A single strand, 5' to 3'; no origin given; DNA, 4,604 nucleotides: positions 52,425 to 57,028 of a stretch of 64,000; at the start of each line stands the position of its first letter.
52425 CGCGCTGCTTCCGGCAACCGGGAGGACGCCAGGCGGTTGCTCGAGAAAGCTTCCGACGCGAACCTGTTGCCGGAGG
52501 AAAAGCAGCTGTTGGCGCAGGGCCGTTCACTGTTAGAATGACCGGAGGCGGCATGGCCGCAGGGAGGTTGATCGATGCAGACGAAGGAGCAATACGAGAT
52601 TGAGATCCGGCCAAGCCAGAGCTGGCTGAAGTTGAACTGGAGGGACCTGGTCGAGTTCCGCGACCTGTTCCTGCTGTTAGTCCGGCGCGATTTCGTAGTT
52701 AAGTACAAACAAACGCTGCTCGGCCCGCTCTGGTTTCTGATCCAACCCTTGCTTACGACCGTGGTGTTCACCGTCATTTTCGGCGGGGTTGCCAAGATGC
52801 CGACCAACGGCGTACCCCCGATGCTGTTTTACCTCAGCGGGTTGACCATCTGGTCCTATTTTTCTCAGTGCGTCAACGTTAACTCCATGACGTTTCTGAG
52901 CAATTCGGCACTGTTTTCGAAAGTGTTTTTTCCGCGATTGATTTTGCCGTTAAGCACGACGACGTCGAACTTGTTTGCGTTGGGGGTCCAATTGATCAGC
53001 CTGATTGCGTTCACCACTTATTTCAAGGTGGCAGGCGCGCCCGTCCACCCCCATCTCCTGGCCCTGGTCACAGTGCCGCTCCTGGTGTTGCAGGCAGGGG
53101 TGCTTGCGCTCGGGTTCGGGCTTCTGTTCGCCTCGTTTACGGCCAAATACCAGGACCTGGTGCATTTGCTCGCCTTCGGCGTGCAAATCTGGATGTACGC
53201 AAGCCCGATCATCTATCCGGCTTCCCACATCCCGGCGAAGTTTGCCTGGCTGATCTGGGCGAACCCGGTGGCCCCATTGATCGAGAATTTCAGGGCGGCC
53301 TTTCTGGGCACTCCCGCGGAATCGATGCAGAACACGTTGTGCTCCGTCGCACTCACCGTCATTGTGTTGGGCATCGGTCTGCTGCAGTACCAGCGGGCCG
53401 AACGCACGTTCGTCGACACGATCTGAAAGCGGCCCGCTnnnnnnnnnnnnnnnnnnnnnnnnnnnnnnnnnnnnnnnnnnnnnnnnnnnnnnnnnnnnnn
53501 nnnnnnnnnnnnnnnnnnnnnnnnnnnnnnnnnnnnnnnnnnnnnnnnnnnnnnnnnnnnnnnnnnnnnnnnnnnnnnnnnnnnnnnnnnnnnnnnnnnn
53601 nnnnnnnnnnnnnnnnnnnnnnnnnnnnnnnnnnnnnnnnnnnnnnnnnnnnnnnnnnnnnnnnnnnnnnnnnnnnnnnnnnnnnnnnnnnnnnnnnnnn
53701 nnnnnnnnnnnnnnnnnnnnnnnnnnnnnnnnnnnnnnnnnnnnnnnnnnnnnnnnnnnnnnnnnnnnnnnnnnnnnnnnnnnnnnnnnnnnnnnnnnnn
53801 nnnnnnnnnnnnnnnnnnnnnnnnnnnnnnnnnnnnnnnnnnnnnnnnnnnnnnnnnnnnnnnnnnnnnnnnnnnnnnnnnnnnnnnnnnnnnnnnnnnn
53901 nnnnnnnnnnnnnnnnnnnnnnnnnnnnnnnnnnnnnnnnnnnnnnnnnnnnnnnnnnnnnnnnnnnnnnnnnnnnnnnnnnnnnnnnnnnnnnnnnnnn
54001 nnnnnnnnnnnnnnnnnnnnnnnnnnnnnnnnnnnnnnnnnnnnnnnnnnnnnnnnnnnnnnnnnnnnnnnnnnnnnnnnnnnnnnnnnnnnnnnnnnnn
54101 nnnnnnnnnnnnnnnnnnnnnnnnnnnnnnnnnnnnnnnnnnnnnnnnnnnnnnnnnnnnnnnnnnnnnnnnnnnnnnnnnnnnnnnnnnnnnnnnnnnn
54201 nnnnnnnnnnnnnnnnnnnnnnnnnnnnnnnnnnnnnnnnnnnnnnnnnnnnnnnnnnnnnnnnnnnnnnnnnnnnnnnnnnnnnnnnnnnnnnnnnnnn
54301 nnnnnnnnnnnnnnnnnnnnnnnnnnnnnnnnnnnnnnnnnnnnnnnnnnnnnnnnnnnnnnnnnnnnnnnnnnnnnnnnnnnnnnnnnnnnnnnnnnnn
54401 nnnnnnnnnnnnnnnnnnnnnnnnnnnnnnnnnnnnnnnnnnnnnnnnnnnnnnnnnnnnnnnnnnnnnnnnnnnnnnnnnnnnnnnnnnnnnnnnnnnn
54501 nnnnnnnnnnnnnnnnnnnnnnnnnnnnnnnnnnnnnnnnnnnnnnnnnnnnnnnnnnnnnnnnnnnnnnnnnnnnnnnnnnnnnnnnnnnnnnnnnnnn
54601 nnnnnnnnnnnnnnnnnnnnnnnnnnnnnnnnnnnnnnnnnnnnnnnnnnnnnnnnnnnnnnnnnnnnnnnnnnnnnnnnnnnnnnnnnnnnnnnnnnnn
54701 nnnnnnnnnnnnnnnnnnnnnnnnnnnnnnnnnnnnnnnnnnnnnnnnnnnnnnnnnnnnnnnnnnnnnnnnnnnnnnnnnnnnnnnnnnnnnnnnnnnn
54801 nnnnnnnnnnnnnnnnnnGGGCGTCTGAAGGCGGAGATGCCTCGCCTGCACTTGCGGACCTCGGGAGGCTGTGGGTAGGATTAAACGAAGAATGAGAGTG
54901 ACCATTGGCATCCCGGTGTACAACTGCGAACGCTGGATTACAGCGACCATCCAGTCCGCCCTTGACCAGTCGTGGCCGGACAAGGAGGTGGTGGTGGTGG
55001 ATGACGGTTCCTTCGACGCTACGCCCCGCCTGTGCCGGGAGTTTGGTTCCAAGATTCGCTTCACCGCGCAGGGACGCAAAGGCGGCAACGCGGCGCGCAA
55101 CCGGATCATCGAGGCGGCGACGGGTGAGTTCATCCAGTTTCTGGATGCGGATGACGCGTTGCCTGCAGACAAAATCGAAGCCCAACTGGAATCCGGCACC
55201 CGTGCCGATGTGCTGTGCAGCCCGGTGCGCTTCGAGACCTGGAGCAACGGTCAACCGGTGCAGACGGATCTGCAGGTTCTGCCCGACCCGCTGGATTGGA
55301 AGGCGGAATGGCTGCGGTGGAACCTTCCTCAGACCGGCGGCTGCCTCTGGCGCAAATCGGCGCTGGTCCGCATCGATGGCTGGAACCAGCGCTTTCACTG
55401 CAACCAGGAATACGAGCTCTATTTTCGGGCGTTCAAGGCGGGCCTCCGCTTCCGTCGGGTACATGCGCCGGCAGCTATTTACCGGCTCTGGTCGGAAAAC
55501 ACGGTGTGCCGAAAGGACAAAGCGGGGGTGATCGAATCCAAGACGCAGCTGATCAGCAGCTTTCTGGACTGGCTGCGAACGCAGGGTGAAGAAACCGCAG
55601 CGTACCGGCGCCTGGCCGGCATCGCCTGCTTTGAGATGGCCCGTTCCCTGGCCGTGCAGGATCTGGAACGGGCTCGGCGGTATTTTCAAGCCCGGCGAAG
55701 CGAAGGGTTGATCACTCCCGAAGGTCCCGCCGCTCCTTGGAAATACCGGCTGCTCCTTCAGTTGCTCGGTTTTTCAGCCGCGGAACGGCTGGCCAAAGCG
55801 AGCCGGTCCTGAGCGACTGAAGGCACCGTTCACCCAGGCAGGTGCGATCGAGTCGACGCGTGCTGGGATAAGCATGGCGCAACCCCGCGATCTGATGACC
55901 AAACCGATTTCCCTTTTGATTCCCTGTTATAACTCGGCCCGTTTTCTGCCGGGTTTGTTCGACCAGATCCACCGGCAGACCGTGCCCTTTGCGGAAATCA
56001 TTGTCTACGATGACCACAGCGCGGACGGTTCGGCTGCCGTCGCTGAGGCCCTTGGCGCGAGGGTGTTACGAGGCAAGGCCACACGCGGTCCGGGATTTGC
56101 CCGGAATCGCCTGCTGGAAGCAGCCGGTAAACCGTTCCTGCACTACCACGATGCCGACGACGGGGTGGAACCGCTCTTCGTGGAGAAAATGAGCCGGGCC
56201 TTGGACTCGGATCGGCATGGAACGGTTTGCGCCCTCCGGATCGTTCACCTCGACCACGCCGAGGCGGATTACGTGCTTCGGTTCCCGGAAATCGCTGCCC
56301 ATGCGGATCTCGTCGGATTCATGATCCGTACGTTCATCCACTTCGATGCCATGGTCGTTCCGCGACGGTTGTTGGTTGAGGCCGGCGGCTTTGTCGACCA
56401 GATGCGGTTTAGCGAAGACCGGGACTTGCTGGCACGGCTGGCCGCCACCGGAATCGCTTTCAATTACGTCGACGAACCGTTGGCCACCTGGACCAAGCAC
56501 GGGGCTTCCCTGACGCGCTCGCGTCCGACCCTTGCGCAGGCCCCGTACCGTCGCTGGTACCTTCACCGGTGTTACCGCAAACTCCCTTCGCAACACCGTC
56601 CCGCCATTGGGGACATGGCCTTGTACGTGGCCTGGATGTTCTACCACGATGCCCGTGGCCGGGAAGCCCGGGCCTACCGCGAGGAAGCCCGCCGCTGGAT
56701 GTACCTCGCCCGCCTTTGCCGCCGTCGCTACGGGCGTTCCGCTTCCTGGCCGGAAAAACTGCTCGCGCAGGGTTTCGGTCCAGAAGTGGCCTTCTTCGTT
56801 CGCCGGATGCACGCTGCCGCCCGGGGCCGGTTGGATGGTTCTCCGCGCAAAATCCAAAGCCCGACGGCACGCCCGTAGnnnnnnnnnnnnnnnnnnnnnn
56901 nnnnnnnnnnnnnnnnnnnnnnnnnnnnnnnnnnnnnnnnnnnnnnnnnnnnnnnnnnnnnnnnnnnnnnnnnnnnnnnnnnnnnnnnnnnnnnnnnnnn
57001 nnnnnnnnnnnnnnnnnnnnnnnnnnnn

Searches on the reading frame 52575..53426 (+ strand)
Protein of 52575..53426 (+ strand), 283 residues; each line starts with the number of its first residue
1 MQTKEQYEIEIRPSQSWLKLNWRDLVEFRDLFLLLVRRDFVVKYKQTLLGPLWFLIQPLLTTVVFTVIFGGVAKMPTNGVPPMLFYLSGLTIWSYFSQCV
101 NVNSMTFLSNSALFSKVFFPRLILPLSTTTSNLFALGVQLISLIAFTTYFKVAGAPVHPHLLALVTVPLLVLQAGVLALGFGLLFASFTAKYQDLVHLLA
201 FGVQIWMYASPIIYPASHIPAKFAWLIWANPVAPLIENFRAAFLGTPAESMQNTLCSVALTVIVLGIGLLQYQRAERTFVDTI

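Call 41: search_protein_families(library=pfam, proteins=[window:52575-53426:+], max_evalue=0.0001)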
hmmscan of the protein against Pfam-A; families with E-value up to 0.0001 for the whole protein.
window:52575-53426:+ (283 aa): 1 family
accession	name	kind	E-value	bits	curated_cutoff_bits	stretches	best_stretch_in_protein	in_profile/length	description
PF01061.29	ABC2_membrane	-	4e-18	66.2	26.9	1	32-243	3-210/211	ABC-2 type transporter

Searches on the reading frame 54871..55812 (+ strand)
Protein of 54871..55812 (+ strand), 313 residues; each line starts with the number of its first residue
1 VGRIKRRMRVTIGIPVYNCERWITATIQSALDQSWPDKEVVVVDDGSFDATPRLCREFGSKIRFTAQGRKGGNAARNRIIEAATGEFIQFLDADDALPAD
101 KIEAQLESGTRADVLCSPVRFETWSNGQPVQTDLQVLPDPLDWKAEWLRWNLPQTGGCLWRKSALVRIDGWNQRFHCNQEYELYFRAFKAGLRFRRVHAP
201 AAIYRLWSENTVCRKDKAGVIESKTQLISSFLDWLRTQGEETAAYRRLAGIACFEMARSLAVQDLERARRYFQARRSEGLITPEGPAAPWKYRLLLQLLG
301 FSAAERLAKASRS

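Call 41: search_protein_families(library=pfam, proteins=[window:54871-55812:+], max_evalue=0.0001)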
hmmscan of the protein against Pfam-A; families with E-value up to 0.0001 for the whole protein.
window:54871-55812:+ (313 aa): 3 families
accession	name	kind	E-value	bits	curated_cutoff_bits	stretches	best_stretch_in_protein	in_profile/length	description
PF00535.33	Glycos_transf_2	-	1.9e-27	96.7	23.3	1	11-132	1-128/168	Glycosyl transferase family 2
PF10111.15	Glyco_tranf_2_2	-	1.4e-11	44.9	27.3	1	14-194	4-206/276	Glycosyltransferase like family 2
PF13641.12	Glyco_tranf_2_3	-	7.5e-09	36.4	27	1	10-196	3-203/230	Glycosyltransferase like family 2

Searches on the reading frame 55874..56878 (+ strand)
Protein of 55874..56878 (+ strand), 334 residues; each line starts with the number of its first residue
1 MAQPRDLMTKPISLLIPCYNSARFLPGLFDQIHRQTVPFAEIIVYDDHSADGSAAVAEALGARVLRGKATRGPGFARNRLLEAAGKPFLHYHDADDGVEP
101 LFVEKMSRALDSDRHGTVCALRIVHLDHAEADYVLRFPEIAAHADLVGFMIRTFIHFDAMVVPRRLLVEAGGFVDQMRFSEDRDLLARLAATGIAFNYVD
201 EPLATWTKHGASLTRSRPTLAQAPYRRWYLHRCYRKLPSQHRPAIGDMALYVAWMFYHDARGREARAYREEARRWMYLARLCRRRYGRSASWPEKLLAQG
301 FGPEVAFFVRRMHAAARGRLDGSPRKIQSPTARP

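Call 41: search_protein_families(library=pfam, proteins=[window:55874-56878:+], max_evalue=0.0001)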
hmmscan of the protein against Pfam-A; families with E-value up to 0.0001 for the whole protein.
window:55874-56878:+ (334 aa): 4 families
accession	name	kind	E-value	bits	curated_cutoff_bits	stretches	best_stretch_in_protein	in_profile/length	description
PF00535.33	Glycos_transf_2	-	1.7e-20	74.1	23.3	1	13-128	1-121/168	Glycosyl transferase family 2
PF13641.12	Glyco_tranf_2_3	-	2.8e-09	37.8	27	1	11-215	2-219/230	Glycosyltransferase like family 2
PF10111.15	Glyco_tranf_2_2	-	3.6e-06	27.1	27.3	1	31-199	18-209/276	Glycosyltransferase like family 2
PF13632.12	Glyco_trans_2_3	-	9.5e-05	22.7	27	0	91-278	4-142/198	Glycosyl transferase family group 2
